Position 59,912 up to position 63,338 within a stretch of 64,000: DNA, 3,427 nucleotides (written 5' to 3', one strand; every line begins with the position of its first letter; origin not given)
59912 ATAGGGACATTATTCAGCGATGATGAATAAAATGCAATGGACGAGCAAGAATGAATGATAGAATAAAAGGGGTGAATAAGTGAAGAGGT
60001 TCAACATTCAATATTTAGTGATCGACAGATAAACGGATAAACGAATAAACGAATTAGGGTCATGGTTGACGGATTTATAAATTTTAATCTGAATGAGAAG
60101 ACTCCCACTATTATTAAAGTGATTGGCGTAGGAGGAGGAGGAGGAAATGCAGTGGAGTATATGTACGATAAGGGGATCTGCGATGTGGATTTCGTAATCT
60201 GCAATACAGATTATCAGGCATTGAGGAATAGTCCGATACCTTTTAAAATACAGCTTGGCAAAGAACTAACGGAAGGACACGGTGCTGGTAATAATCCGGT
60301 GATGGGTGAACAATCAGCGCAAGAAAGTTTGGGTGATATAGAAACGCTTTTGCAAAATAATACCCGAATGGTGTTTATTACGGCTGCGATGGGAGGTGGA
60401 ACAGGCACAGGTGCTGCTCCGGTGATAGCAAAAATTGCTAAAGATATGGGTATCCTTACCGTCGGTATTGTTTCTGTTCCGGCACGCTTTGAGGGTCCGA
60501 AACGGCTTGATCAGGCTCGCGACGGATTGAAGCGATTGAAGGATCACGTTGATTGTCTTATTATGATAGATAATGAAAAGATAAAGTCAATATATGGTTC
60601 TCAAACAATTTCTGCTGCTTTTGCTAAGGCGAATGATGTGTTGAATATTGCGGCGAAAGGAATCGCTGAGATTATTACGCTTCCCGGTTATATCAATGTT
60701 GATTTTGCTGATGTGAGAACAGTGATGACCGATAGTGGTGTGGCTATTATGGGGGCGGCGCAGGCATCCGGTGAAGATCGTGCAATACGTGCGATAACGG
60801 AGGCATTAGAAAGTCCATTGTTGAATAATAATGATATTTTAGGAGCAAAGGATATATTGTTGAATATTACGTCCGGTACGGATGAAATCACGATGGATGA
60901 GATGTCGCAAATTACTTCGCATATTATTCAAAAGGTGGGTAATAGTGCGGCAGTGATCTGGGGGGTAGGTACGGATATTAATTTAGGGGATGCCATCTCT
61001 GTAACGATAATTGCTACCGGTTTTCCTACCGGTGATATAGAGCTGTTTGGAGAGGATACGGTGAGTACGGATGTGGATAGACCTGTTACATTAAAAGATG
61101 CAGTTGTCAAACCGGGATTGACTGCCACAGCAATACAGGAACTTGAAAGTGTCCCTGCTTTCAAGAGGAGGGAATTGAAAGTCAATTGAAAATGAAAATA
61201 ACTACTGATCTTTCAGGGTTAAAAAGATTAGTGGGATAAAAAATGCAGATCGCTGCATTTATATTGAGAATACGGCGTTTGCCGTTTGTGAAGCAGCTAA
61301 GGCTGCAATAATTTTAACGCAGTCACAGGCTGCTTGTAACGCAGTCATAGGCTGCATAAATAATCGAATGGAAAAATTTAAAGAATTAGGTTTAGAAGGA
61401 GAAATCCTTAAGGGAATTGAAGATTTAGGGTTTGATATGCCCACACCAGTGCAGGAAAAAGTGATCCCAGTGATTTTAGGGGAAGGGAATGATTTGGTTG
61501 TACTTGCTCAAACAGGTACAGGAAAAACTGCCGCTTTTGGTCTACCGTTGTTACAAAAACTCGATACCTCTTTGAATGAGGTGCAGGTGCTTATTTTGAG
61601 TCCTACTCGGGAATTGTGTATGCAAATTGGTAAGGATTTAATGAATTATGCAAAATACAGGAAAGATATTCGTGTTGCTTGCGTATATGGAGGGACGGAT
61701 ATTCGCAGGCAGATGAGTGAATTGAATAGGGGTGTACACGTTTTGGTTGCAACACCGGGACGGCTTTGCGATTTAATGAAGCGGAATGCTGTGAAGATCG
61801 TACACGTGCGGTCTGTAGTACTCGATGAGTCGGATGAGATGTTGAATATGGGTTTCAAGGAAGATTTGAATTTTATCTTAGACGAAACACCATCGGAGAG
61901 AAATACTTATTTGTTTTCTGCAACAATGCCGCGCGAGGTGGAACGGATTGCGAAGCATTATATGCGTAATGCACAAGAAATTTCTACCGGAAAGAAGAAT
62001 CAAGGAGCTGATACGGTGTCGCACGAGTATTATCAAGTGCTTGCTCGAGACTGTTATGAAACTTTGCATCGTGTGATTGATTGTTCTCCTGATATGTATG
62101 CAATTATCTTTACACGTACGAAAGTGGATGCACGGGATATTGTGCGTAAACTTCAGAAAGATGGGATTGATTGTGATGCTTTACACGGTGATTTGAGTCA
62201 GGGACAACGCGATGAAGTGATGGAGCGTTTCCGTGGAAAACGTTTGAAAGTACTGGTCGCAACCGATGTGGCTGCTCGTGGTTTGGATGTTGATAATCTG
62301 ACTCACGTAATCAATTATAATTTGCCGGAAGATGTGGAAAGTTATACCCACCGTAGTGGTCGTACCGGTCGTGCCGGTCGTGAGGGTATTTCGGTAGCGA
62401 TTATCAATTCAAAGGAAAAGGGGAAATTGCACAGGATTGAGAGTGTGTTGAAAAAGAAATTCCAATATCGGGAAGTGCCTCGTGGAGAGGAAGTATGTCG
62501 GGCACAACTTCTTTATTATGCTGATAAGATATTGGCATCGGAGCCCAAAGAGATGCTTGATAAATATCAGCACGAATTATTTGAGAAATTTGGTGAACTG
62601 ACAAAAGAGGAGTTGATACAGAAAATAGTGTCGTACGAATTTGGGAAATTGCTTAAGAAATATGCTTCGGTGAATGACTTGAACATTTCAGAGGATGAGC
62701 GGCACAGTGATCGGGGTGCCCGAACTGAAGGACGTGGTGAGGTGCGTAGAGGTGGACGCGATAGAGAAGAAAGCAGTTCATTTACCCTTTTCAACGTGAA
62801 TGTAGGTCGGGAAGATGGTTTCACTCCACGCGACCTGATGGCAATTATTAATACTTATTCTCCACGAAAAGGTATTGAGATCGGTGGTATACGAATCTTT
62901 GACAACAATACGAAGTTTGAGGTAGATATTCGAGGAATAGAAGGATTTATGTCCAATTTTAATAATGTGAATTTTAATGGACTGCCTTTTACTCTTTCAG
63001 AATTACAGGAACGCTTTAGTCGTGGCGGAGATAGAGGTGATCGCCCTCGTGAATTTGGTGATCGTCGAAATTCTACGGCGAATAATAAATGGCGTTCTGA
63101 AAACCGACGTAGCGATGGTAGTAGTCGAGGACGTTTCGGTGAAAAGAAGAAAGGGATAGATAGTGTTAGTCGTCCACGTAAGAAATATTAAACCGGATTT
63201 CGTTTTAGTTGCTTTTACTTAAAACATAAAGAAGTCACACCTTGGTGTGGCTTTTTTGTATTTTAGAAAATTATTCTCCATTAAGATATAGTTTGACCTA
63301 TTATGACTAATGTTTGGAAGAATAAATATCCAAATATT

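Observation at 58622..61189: Two tandem, intact ftsZ paralogues at the end of the dcw cluster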

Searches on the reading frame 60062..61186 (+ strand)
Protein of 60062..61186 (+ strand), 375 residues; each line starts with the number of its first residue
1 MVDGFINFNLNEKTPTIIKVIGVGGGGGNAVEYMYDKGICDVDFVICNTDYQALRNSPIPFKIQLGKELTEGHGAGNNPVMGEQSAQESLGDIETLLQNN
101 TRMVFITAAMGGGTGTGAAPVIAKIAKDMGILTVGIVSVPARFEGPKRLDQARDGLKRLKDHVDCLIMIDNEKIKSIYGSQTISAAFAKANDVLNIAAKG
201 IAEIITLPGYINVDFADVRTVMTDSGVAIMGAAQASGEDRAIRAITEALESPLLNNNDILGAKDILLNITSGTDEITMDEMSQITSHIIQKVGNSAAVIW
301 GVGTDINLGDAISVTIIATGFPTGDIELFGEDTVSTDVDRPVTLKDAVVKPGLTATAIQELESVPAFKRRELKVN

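Call 4: search_protein_families(library=pfam, proteins=[window:60062-61186:+])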
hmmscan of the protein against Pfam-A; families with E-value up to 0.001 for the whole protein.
window:60062-61186:+ (375 aa): 2 families
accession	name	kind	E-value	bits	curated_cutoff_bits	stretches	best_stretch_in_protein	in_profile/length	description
PF00091.31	Tubulin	-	1.7e-44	152.8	33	1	18-178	2-189/190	Tubulin/FtsZ family, GTPase domain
PF12327.13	FtsZ_C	-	3.2e-22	79.1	27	1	226-321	1-94/95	FtsZ family, C-terminal domain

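Call 5: search_protein_families(library=ncbifam, proteins=[window:60062-61186:+])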
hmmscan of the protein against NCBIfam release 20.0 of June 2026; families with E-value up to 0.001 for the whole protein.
window:60062-61186:+ (375 aa): 1 family
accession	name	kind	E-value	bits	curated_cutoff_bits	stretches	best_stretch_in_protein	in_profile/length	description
TIGR00065.1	ftsZ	equivalog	2.9e-105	352.5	295.2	1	11-324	13-327/353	cell division protein FtsZ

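Call 10: find_homologous_proteins(query=window:60062-61186:+)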
Query window:60062-61186:+ (375 aa): 8000 proteins with E <= 0.001 among 8000 candidates; the best 120 are listed.
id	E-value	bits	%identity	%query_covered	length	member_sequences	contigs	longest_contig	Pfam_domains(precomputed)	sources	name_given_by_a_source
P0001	2.5e-238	808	100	100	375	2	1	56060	PF00091.32,PF12327.14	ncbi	ncbi:MAG: cell division protein FtsZ [Odoribacter sp.]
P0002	5.3e-212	722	88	100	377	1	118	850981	PF00091.32,PF12327.14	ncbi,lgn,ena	-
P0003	1.3e-211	720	88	100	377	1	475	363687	PF00091.32,PF12327.14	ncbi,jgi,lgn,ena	jgi:cell division protein FtsZ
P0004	1.5e-211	720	88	100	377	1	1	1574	PF00091.32,PF12327.14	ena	-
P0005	2.4e-211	719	88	100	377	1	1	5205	PF00091.32,PF12327.14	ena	-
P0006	4.1e-211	719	88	100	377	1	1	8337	PF00091.32,PF12327.14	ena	-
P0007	4.1e-211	719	88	100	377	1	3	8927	PF00091.32,PF12327.14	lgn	-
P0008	5.2e-211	718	87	100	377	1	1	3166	PF00091.32,PF12327.14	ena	-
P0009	6.2e-211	718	88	100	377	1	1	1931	PF00091.32,PF12327.14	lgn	-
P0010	8.9e-211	718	88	100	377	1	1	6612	PF00091.32,PF12327.14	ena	-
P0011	1.4e-210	717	86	100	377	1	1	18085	PF00091.32,PF12327.14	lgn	-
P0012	2.1e-210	716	88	100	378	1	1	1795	PF00091.32,PF12327.14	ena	-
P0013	2.6e-210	716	87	100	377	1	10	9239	PF00091.32,PF12327.14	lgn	-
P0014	2.7e-210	716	88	100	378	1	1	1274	PF00091.32,PF12327.14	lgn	-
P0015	2.9e-210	716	87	100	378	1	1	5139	PF00091.32,PF12327.14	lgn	-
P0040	1.3e-209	714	87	100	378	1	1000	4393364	PF00091.32,PF12327.14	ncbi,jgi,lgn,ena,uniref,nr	ncbi:cell division protein FtsZ [Odoribacter splanchnicus DSM 20712]|jgi:cell division protein FtsZ|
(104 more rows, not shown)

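Call 11: find_encoding_contigs(protein=P0040, flank=6000, max_places=3)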
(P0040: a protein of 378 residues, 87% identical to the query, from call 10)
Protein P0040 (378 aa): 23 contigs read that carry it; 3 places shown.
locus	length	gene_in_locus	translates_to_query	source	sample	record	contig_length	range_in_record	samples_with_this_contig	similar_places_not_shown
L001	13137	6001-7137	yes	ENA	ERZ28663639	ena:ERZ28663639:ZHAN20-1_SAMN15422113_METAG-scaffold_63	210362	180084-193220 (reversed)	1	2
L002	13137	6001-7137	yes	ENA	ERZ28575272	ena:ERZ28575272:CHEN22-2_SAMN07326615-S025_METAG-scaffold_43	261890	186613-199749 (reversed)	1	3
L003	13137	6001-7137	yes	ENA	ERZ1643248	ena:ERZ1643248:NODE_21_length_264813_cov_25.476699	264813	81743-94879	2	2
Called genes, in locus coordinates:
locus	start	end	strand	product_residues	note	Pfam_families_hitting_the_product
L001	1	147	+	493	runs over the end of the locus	PF01098:FTSW_RODA_SPOVE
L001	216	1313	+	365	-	PF03033:Glyco_transf_28, PF13579:Glyco_trans_4_4, PF04101:Glyco_tran_28_C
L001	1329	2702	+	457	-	PF01225:Mur_ligase, PF08245:Mur_ligase_M, PF02875:Mur_ligase_C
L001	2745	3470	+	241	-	-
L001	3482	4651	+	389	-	PF11104:PilM_2 (faint), PF02491:SHS2_FTSA, PF14450:FtsA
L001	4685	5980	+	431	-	PF00091:Tubulin, PF12327:FtsZ_C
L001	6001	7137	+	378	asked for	PF00091:Tubulin, PF12327:FtsZ_C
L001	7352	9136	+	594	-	PF00270:DEAD, PF04851:ResIII (faint), PF00271:Helicase_C, PF28538:Helicase_helical, PF03880:DbpA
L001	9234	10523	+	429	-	PF02646:RmuC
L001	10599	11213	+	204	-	PF03193:RsgA_GTPase (faint), PF00350:Dynamin_N (faint), PF01926:MMR_HSR1, PF02421:FeoB_N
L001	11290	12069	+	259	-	PF07661:MORN_2 (faint)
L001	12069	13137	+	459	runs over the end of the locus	PF13742:tRNA_anti_2, PF02601:Exonuc_VII_L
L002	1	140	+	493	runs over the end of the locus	PF01098:FTSW_RODA_SPOVE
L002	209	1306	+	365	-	PF03033:Glyco_transf_28, PF13579:Glyco_trans_4_4, PF04101:Glyco_tran_28_C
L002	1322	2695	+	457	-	PF01225:Mur_ligase, PF08245:Mur_ligase_M, PF02875:Mur_ligase_C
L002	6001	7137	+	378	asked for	PF00091:Tubulin, PF12327:FtsZ_C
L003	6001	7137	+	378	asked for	PF00091:Tubulin, PF12327:FtsZ_C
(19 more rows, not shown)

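Call 20: find_related_loci(query=window:60062-61186:+, collection=genome_contigs, flank=6000)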
Query window:60062-61186:+ (375 aa) in genome_contigs; peptide patterns used: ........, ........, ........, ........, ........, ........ (x = any residue, [..] = any of these).
600 stretches matched a pattern (row limit reached: there are more); 564 encode a relative of the query (tblastn E <= 1e-3); the best 80 are kept; 80 distinct loci.
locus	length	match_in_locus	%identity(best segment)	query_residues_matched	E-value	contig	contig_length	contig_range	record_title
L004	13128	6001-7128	86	1-375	0e+0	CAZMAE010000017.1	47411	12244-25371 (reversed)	MAG TPA_asm: uncultured Odoribacter sp. isolate SRP330255_co2_37 genome assembly, contig: k141_714353, whole genome shot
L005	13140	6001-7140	85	1-375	0e+0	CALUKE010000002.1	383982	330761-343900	MAG: uncultured Odoribacter sp. isolate BRZ_DL__bin53 genome assembly, contig: BRZ_DL__NODE_11_length_383982_cov_16.9823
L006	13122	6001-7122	84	1-375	0e+0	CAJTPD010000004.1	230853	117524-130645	MAG TPA_asm: uncultured Odoribacter sp. isolate MGBC105490 genome assembly, contig: MGBC105490.4, whole genome shotgun s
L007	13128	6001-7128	82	1-374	0e+0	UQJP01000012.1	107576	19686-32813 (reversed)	uncultured Odoribacter sp. isolate UMGS346 genome assembly, contig: NODE_89_length_107576_cov_8.70609, whole genome shot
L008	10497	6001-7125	82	1-375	0e+0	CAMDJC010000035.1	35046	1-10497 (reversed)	MAG: uncultured Odoribacter sp. isolate ERR1606221_bin.9_metaWRAP_v1.3_MAG genome assembly, contig: ERZ10552303.465, who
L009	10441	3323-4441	81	1-373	0e+0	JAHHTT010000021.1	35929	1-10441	MAG: Odoribacter sp. isolate MAG089 MAG089_21, whole genome shotgun sequence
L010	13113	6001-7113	77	1-370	2e-169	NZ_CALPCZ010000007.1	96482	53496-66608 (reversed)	Odoribacter lunatus strain DSM 112344 NODE_7_length_96482_cov_49.526529, whole genome shotgun sequence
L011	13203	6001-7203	70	1-375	2e-157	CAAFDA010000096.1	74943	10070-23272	MAG TPA_asm: uncultured Butyricimonas sp., isolate HGM05312, WGS project CAAFDA010000000 data, contig: SRS075878_46_k99_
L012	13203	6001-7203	69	1-375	1e-156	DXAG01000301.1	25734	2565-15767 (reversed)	MAG TPA_asm: Candidatus Butyricimonas faecavium isolate CHK27-1272 CHK27__C540988_L25734_SAMEA104467195, whole genome sh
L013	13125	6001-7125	65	3-375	2e-142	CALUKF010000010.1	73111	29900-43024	MAG: uncultured Odoribacter sp. isolate BRZ_RF__bin51 genome assembly, contig: BRZ_RF__NODE_321_length_73111_cov_5.51756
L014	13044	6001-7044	60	2-352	1e-123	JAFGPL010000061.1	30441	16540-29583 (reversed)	MAG: Bacteroidales bacterium isolate Zod_Metabat.688 k87_2212358, whole genome shotgun sequence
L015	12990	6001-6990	61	1-329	2e-122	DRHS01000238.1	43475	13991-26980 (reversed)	MAG TPA_asm: Bacteroides sp. isolate HyVt-375 HyVt-375_k145_805271, whole genome shotgun sequence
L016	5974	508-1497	60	1-329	2e-122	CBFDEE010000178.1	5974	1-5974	MAG TPA_asm: uncultured Bacteroides sp. isolate SRR26215679_binner13_Refined_90 genome assembly, contig: ERZ25073473.130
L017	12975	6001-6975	62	2-326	4e-122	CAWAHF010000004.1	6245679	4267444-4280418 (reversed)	MAG: uncultured Bacteroidales bacterium isolate MFD02416.bin.1.317 genome assembly, contig: contig_49773, whole genome s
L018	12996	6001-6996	62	1-331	4e-121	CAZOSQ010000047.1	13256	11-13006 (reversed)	MAG TPA_asm: uncultured Bacteroidales bacterium isolate SRP252850_co1_121 genome assembly, contig: NODE_8838_length_1325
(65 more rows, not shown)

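Call 22: search_protein_representatives(protein=window:60062-61186:+)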
Query: 375 residues. Proteins with E-value up to 0.001 (for the whole library): 25087; up to 1e-10: 15724; up to 1e-30: 6074. The best 150 are listed.
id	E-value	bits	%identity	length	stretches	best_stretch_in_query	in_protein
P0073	8.4e-210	712.6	88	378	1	1-374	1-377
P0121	7.6e-144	495.7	47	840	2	18-322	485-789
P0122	2.8e-125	434.7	58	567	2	1-347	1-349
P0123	5.8e-124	430.3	62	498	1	2-329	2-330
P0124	2.1e-122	425.2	63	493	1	2-328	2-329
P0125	5.2e-122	423.9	60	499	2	4-330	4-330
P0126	3.3e-121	421.2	61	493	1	1-327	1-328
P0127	1.4e-120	419.2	60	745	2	2-328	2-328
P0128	3.2e-119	414.7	59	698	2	4-353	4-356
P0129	3.5e-119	414.6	58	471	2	6-329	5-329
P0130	2.2e-118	412.0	59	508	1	1-326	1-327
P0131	3.3e-118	411.4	57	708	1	12-369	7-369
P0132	9.9e-118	409.8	59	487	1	7-326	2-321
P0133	6.8e-117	407.1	59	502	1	3-329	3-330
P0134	6.9e-117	407.0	55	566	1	7-367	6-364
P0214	2.2e-106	372.5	54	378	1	3-374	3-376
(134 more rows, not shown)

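Call 48: find_encoding_contigs(protein=P0214, flank=6000, max_places=3)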
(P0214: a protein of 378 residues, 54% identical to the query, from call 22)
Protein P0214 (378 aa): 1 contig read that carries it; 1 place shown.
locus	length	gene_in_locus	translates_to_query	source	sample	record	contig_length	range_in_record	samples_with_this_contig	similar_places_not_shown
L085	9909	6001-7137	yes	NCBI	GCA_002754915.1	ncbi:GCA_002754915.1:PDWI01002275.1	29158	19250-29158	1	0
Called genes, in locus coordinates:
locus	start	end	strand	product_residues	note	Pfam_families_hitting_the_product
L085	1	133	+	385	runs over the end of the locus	PF01098:FTSW_RODA_SPOVE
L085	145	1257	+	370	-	PF03033:Glyco_transf_28, PF04101:Glyco_tran_28_C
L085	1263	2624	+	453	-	PF01225:Mur_ligase, PF08245:Mur_ligase_M, PF02875:Mur_ligase_C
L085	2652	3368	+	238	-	-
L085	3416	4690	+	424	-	PF02491:SHS2_FTSA (weak), PF06723:MreB_Mbl, PF11104:PilM_2, PF06277:EutA (weak), PF14450:FtsA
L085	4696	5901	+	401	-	-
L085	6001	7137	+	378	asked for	PF00091:Tubulin, PF12327:FtsZ_C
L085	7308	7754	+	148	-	PF09424:YqeY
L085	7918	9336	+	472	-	PF00497:SBP_bac_3, PF01464:SLT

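Call 50: search_protein_families(library=pfam, proteins=[L085:4696-5898:+], max_evalue=1)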
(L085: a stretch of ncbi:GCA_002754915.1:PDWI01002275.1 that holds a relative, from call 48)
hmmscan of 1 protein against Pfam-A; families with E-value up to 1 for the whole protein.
L085:4696-5898:+ (401 aa): 4 families
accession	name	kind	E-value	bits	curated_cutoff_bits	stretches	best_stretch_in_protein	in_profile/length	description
PF00091.31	Tubulin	-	1.8e-41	143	33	1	19-179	2-189/190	Tubulin/FtsZ family, GTPase domain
PF12327.13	FtsZ_C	-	1.3e-22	80.4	27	1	228-325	1-95/95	FtsZ family, C-terminal domain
PF05262.16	Borrelia_P83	-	0.0014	17.6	33.6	1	346-394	204-253/489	Borrelia P83/100 protein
PF04857.26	CAF1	-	0.71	9.5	24.2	1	324-393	118-185/320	CAF1 family ribonuclease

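Call 69: find_related_loci(query=L085:4696-5898:+, collection=metagenome_contigs, flank=2500)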
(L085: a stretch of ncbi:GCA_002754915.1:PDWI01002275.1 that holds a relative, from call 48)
Query L085:4696-5898:+ (401 aa) in metagenome_contigs; peptide patterns used: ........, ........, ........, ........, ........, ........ (x = any residue, [..] = any of these).
600 stretches matched a pattern (row limit reached: there are more); 4 encode a relative of the query (tblastn E <= 1e-3); 4 distinct loci.
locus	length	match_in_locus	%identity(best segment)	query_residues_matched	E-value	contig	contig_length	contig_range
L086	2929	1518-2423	55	30-333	2e-96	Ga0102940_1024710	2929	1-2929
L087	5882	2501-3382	55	30-325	1e-92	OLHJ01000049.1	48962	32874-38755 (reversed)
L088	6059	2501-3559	43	30-399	1e-81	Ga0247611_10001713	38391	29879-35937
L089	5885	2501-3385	42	30-327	4e-55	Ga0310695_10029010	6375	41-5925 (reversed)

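Call 78: find_encoding_contigs(protein=P0122, flank=5000, max_places=2)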
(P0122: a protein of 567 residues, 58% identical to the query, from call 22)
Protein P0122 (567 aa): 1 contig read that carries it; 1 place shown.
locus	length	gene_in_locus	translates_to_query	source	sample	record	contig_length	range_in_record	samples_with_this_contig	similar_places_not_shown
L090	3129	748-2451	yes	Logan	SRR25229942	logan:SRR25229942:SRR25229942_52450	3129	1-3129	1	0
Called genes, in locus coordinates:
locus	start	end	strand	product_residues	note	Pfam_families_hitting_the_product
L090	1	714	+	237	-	?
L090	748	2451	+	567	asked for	PF00091:Tubulin, PF12327:FtsZ_C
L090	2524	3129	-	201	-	?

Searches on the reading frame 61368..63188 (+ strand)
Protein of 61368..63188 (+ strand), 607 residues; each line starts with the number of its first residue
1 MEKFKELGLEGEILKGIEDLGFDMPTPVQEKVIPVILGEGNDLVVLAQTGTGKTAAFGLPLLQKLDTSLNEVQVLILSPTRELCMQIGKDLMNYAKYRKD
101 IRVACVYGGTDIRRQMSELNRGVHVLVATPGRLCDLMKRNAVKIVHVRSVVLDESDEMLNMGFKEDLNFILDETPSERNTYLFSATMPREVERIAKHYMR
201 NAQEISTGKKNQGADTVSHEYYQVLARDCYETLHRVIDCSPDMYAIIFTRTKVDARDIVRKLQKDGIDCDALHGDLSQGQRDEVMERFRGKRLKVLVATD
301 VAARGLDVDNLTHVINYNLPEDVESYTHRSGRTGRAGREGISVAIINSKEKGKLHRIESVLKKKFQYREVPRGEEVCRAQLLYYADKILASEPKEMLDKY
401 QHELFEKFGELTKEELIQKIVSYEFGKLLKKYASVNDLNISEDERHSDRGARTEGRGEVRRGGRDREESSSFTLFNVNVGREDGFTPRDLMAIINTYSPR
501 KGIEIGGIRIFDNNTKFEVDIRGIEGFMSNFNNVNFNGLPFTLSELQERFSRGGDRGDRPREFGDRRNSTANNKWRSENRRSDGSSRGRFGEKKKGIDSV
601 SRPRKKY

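Call 4: search_protein_families(library=pfam, proteins=[window:61368-63188:+])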
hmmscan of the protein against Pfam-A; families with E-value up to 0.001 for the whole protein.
window:61368-63188:+ (607 aa): 4 families
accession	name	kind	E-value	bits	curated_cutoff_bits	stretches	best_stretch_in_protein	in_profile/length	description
PF00270.35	DEAD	-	1e-50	172.2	26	1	26-194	1-167/167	DEAD/DEAH box helicase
PF00271.37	Helicase_C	-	1.6e-33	115.7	23.5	1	231-337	4-110/110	Helicase conserved C-terminal domain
PF03880.21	DbpA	-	8.5e-12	45.4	25.6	1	475-542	2-69/72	DbpA RNA binding domain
PF04851.21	ResIII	-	7.1e-05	23.2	22.5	1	40-119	23-96/164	Type III restriction enzyme, res subunit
